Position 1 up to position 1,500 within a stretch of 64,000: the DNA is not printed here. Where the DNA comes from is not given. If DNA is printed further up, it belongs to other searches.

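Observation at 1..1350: Low-GC partial gene at window edge, missed by the ORF track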

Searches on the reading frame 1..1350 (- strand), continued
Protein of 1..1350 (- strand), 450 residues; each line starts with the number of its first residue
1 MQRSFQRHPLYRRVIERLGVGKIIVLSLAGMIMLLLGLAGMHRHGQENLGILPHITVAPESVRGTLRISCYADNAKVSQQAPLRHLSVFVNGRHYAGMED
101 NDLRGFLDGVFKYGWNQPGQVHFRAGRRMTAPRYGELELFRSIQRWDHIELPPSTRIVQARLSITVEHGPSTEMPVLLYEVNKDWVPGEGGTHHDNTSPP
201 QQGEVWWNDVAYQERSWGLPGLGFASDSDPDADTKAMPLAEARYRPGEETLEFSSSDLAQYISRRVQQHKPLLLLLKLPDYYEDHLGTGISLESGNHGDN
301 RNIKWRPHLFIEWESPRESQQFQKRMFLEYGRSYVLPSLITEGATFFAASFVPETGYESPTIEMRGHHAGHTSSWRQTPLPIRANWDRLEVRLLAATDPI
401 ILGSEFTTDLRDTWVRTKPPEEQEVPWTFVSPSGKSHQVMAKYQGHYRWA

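Call 44: search_protein_families(library=pfam, proteins=[L002:8397-10004:+, L008:6215-7852:+], max_evalue=0.001)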
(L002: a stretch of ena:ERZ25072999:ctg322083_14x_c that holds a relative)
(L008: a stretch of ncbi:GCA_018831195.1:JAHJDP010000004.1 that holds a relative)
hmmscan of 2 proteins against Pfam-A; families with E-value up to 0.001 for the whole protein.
L002:8397-10004:+ (535 aa): 2 families
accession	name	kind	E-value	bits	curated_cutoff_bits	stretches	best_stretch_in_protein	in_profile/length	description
PF16586.11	DUF5060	-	2.5e-11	44.1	27.2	1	62-134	9-68/70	Domain of unknown function (DUF5060)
PF12904.13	Collagen_bind_2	-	1.5e-05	25.2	22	1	457-525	17-89/92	Putative collagen-binding domain of a collagenase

L008:6215-7852:+ (545 aa): 2 families
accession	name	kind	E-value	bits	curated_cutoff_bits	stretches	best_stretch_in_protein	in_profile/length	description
PF16586.11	DUF5060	-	6.6e-13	49.2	27.2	1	72-150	2-68/70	Domain of unknown function (DUF5060)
PF12904.13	Collagen_bind_2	-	4.1e-07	30.2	22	1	472-541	14-89/92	Putative collagen-binding domain of a collagenase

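Call 45: find_related_loci(query=A1, collection=genome_contigs, flank=8000)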
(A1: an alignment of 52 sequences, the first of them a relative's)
Query A1 (574 aa) in genome_contigs; peptide patterns used: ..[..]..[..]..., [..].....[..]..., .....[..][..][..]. (x = any residue, [..] = any of these).
142 stretches matched a pattern; 65 encode a relative of the query (tblastn E <= 1e-3); 62 distinct loci.
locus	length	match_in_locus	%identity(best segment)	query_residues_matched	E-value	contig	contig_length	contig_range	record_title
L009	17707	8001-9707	49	7-574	2e-170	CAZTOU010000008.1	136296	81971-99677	MAG TPA_asm: uncultured Spirochaetales bacterium isolate binchicken_co142_37 genome assembly, contig: NODE_169_length_13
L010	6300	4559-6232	48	19-574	4e-171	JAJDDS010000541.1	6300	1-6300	MAG: Phycisphaerae bacterium isolate OFTM321 OFTM321_540, whole genome shotgun sequence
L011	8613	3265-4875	48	28-567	2e-160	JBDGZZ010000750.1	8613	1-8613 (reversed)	MAG: Gemmatimonadota bacterium isolate M3-44_Bin_125 M3-44_Bin_125_scaffold_13969_1, whole genome shotgun sequence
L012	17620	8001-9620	46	20-567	2e-158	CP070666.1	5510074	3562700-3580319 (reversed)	MAG: Gemmatimonadota bacterium isolate bin75 chromosome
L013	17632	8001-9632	48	25-574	1e-157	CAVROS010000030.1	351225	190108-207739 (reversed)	MAG: uncultured delta proteobacterium isolate MFD03804.bin.2.110 genome assembly, contig: contig_4769, whole genome shot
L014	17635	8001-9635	48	24-574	2e-155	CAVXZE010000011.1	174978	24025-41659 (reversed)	MAG: uncultured delta proteobacterium isolate MFD09779.bin.1.97 genome assembly, contig: contig_18171, whole genome shot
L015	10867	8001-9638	47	23-564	9e-155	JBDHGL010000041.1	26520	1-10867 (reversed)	MAG: Gemmatimonadota bacterium isolate M8-58_Bin_433 M8-58_Bin_433_scaffold_10060, whole genome shotgun sequence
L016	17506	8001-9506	48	62-567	2e-154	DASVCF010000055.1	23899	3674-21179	MAG TPA_asm: Gemmatimonadaceae bacterium isolate SMAG_U1999 k141_1605892, whole genome shotgun sequence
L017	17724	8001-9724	53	3-574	4e-161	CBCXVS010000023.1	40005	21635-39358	MAG: uncultured bacterium isolate DOM43_bin32 genome assembly, contig: DOM43_32_23, whole genome shotgun sequence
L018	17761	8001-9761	45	4-563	1e-151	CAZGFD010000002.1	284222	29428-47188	MAG TPA_asm: uncultured Nitrospiraceae bacterium isolate SRP334346_co1_138 genome assembly, contig: NODE_39_length_28422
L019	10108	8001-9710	44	13-568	2e-150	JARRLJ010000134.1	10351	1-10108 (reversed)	MAG: Gemmatimonadales bacterium isolate Spart_069_MAG scaffold_13641, whole genome shotgun sequence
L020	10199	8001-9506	50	59-563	5e-149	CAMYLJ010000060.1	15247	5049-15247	MAG: uncultured delta proteobacterium isolate FCS_M_Myxococcota_02 genome assembly, contig: scaffold_3485, whole genome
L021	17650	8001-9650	46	17-567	2e-145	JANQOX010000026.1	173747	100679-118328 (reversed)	MAG: Myxococcota bacterium isolate IP29b_bin.147 k99_3453002, whole genome shotgun sequence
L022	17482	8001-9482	47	61-556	8e-145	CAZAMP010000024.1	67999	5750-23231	MAG TPA_asm: uncultured bacterium isolate SRP077602_co10_281 genome assembly, contig: NODE_1089_length_67999_cov_11.6205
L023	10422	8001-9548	47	61-574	5e-142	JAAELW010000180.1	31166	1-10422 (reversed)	MAG: bacterium isolate Bpl_16 BplG_CONTIG1972575, whole genome shotgun sequence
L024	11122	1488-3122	43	23-567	1e-141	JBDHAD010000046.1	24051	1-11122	MAG: Gemmatimonadota bacterium isolate M3-44_Bin_137 M3-44_Bin_137_scaffold_6978, whole genome shotgun sequence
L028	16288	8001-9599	45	28-563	4e-138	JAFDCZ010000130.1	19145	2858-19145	MAG: Deltaproteobacteria bacterium isolate Meg19_02_Bin_150 Meg19_02_Bin_150_scaffold_4399, whole genome shotgun sequenc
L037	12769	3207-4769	43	41-567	4e-128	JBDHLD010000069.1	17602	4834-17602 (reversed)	MAG: Gemmatimonadota bacterium isolate BHB10-38_Bin_83 BHB10-38_Bin_83_scaffold_13402, whole genome shotgun sequence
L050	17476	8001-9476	39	85-569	6e-107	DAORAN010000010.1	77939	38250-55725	MAG TPA_asm: Woeseiaceae bacterium isolate AMR_MDS_0957 NODE_89_length_77939_cov_11.836462, whole genome shotgun sequenc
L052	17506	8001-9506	39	61-562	4e-105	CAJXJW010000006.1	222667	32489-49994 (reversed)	MAG TPA_asm: uncultured proteobacterium isolate SRR6201692_bin.2_MetaBAT_v2.12.1_MAG genome assembly, contig: NODE_69_le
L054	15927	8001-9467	42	78-566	1e-99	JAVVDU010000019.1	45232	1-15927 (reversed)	MAG: Gemmatimonadota bacterium isolate TamC13-03 NODE_623_length_45232_cov_48.862762, whole genome shotgun sequence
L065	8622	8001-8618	53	61-264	5e-59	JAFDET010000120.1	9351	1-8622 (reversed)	MAG: Deltaproteobacteria bacterium isolate Meg19_46_Bin_213 Meg19_46_Bin_213_scaffold_13779, whole genome shotgun sequen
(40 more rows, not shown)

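Call 49: search_protein_families(library=pfam, proteins=[L012:4851-6731:-, L037:4989-6854:+, L028:4669-5817:+, L024:3170-4345:-, L052:15292-16518:-, L054:14247-15566:+, L050:6673-7758:+, L054:10524-11861:+, L065:4818-6842:+, L052:2661-4172:+], max_evalue=0.001)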
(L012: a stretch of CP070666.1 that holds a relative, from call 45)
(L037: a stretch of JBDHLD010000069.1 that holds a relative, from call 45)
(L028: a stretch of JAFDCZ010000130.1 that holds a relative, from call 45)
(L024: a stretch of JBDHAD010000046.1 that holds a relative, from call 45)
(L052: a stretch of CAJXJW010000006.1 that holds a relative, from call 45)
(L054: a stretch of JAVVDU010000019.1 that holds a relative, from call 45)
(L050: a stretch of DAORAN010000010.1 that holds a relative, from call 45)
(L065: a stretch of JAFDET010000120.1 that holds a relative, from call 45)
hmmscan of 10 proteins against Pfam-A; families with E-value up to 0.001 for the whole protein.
L012:4851-6731:- (626 aa): 2 families
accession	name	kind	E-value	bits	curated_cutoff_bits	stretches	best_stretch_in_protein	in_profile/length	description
PF02543.21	Carbam_trans_N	-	1.3e-98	331.1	24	1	25-360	2-345/346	Carbamoyltransferase N-terminus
PF16861.10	Carbam_trans_C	-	1.3e-74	249.8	27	1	418-607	1-170/170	Carbamoyltransferase C-terminus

L037:4989-6854:+ (621 aa): 2 families
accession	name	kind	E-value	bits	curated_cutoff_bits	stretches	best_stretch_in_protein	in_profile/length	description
PF02543.21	Carbam_trans_N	-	4.4e-97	326.1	24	1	8-347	1-346/346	Carbamoyltransferase N-terminus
PF16861.10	Carbam_trans_C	-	3.3e-70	235.5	27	1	405-599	1-169/170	Carbamoyltransferase C-terminus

L028:4669-5817:+ (382 aa): 1 family
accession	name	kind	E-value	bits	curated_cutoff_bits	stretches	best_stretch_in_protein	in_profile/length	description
PF13472.12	Lipase_GDSL_2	-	1.8e-06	29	32.9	1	118-358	2-178/178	GDSL-like Lipase/Acylhydrolase family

L024:3170-4345:- (391 aa): 0 families

L052:15292-16518:- (408 aa): 5 families
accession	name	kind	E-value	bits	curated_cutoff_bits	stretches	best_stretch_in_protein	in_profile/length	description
PF00534.26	Glycos_transf_1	-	3.5e-37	128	26.4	1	222-384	14-171/172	Glycosyl transferases group 1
PF13692.12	Glyco_trans_1_4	-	1.2e-33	116.7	27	1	225-371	3-142/142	Glycosyl transferases group 1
PF13439.12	Glyco_transf_4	-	6.9e-07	29.9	28.5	1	85-208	37-168/170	Glycosyltransferase Family 4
PF13524.12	Glyco_trans_1_2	-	5.1e-05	23.7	25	1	315-399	60-142/144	Glycosyl transferase-like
PF20706.3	GT4-conflict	-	0.0007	19.1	26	1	206-354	177-335/385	Family 4 Glycosyltransferase in conflict systems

L054:14247-15566:+ (439 aa): 8 families
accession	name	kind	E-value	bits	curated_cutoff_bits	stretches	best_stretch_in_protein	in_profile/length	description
PF21135.2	DRL_cat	-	1.8e-56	191.1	27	1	159-322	1-164/164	Oxidoreductase DRL, catalytic domain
PF01408.29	GFO_IDH_MocA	-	3.1e-08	34.8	24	1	18-129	1-90/120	Oxidoreductase family, NAD-binding Rossmann fold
PF03447.22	NAD_binding_3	-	8.1e-08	33.4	24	1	24-135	1-92/116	Homoserine dehydrogenase, NAD binding domain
PF08666.17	SAF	-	1.8e-05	25.6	21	1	348-411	3-63/63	SAF domain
PF03807.23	F420_oxidored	-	4.8e-05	24.3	21.6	1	19-80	1-63/94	NADP oxidoreductase coenzyme F420-dependent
PF03435.24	Sacchrp_dh_NADP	-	0.00021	22.1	25.1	1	20-129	1-96/129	Saccharopine dehydrogenase NADP binding domain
PF01488.26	Shikimate_DH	-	0.00027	21.5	24.3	1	19-82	14-74/138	Shikimate / quinate 5-dehydrogenase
PF02737.24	3HCDH_N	-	0.00088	19.7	22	1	20-106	2-84/180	3-hydroxyacyl-CoA dehydrogenase, NAD binding domain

L050:6673-7758:+ (361 aa): 1 family
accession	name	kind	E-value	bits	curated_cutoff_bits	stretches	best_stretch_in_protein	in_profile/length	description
PF03706.18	LPG_synthase_TM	-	2.6e-34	119.5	33.4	1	41-333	2-300/302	Lysylphosphatidylglycerol synthase TM region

L054:10524-11861:+ (445 aa): 3 families
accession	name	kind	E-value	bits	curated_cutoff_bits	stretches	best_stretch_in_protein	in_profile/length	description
PF00005.33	ABC_tran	-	2.1e-21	77.4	25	1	63-194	1-135/137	ABC transporter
PF13304.12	AAA_21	-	1.1e-06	29.4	27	1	76-103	2-26/304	AAA domain, putative AbiEii toxin, Type IV TA system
PF14524.12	Wzt_C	-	1.6e-05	25.4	30.4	1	278-401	5-131/143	Wzt C-terminal domain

L065:4818-6842:+ (674 aa): 0 families

L052:2661-4172:+ (503 aa): 2 families
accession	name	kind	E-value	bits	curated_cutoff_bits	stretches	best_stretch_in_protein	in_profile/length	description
PF01266.30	DAO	-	2.1e-34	120.1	27.9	1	17-371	1-337/353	FAD dependent oxidoreductase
PF12831.13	FAD_oxidored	-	0.00091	19.1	27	0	17-53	1-37/416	FAD dependent oxidoreductase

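Call 86: search_protein_families(library=padloc, proteins=[P0001], max_evalue=0.01)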
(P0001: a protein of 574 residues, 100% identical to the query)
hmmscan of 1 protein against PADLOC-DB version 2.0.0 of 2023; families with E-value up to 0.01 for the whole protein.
P0001 (574 aa): 0 families

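Call 87: search_protein_families(library=phrogs, proteins=[P0001], max_evalue=0.01)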
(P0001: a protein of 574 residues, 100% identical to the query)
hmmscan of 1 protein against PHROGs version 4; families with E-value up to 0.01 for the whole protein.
P0001 (574 aa): 0 families

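Call 88: search_dna_similar(query=P0001, collection=plasmids, mode=protein, max_rows=8)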
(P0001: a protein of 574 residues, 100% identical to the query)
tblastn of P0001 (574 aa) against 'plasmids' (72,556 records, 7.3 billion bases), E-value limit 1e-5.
No match.
